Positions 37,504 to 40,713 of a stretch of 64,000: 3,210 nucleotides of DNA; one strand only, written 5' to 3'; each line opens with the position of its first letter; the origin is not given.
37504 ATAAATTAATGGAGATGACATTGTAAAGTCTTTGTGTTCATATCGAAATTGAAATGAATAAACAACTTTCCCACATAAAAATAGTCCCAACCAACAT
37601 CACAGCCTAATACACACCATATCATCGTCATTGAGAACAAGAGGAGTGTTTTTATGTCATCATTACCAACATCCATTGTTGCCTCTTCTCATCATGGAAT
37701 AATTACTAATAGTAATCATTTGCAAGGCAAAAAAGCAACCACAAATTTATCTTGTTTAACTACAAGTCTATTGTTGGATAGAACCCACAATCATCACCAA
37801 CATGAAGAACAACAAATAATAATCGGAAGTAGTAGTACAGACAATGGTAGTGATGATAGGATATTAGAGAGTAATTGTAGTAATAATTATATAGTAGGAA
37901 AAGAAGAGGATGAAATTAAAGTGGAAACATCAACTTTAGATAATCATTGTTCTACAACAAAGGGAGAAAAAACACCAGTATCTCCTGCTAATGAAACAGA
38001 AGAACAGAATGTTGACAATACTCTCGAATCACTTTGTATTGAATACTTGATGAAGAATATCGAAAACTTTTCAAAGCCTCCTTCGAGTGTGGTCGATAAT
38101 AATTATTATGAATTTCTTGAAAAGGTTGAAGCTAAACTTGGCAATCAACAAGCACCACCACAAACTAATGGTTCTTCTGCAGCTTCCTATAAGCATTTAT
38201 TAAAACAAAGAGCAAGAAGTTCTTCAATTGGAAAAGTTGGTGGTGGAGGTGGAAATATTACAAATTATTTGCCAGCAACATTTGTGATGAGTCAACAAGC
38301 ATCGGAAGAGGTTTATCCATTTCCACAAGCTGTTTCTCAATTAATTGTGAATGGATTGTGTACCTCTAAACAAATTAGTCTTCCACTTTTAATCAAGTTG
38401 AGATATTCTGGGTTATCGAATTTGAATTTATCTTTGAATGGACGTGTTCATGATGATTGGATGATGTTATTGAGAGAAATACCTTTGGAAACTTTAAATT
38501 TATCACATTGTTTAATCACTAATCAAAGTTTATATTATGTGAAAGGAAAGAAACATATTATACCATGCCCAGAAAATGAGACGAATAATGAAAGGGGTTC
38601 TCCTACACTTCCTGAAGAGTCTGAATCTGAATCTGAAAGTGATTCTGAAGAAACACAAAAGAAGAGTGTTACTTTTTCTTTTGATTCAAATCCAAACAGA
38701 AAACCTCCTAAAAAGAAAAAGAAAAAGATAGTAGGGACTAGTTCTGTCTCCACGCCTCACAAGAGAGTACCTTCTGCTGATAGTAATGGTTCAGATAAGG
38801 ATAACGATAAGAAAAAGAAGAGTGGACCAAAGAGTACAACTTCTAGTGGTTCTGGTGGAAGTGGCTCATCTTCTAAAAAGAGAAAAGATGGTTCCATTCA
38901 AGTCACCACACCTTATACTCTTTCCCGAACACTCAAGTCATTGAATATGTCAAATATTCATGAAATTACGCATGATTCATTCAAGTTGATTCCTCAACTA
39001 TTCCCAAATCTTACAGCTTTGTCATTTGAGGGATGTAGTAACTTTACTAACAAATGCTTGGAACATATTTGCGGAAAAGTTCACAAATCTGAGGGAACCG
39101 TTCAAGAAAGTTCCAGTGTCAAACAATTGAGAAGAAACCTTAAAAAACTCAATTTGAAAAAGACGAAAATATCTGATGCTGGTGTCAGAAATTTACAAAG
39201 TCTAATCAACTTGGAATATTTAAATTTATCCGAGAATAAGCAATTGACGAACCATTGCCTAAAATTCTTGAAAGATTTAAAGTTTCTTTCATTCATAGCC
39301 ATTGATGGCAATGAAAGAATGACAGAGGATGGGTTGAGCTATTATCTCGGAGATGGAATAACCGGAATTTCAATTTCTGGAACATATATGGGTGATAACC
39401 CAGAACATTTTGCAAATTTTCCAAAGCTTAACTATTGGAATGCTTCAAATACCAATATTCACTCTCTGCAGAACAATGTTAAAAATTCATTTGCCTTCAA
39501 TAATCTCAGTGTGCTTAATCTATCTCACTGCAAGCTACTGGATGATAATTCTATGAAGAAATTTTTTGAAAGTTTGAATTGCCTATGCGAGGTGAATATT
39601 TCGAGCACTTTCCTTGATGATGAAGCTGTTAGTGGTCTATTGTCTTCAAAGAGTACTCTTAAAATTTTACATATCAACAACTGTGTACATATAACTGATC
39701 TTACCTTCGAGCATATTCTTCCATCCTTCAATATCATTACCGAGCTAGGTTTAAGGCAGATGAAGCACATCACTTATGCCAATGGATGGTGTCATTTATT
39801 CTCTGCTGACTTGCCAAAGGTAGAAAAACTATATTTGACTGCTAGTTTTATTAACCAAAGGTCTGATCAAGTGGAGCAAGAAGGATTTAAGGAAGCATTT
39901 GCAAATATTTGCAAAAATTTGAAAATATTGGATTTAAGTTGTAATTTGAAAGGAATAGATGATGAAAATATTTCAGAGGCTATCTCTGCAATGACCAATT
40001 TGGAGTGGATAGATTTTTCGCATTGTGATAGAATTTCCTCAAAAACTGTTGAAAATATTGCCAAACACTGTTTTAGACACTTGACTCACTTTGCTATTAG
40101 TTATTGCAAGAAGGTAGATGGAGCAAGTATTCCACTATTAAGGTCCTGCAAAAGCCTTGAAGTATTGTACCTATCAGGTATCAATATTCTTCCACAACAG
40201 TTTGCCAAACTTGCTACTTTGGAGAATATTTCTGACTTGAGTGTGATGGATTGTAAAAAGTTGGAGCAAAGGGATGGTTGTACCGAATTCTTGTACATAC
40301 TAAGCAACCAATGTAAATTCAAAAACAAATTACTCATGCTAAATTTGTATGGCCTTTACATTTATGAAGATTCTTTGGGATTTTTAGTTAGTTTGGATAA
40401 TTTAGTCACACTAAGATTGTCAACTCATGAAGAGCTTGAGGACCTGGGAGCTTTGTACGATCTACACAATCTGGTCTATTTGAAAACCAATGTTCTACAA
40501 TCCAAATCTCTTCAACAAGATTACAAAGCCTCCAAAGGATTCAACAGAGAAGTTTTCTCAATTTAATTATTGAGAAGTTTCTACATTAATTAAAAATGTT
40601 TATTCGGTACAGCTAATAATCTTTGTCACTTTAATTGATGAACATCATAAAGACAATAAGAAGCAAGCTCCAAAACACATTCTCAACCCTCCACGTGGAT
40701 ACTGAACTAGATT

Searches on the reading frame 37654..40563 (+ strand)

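Call 52: search_protein_families(library=pfam, proteins=[window:37654-40563:+], max_evalue=0.001)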
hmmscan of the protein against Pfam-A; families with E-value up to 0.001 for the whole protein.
window:37654-40563:+ (970 aa): 4 families
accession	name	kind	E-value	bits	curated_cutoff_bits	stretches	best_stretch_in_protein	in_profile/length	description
PF12799.13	LRR_4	-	1.1e-11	45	27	0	495-532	2-37/44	Leucine Rich repeats (2 copies)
PF13855.12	LRR_8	-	1.7e-05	24.9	27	1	494-545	1-54/61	Leucine rich repeat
PF23598.1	LRR_14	-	3.2e-05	23.3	40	1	487-729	87-293/353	Leucine-rich repeat region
PF24758.1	LRR_At5g56370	-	0.00014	22.1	27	0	610-681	31-101/227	FBD-associated F-box protein At5g56370, LRR repeats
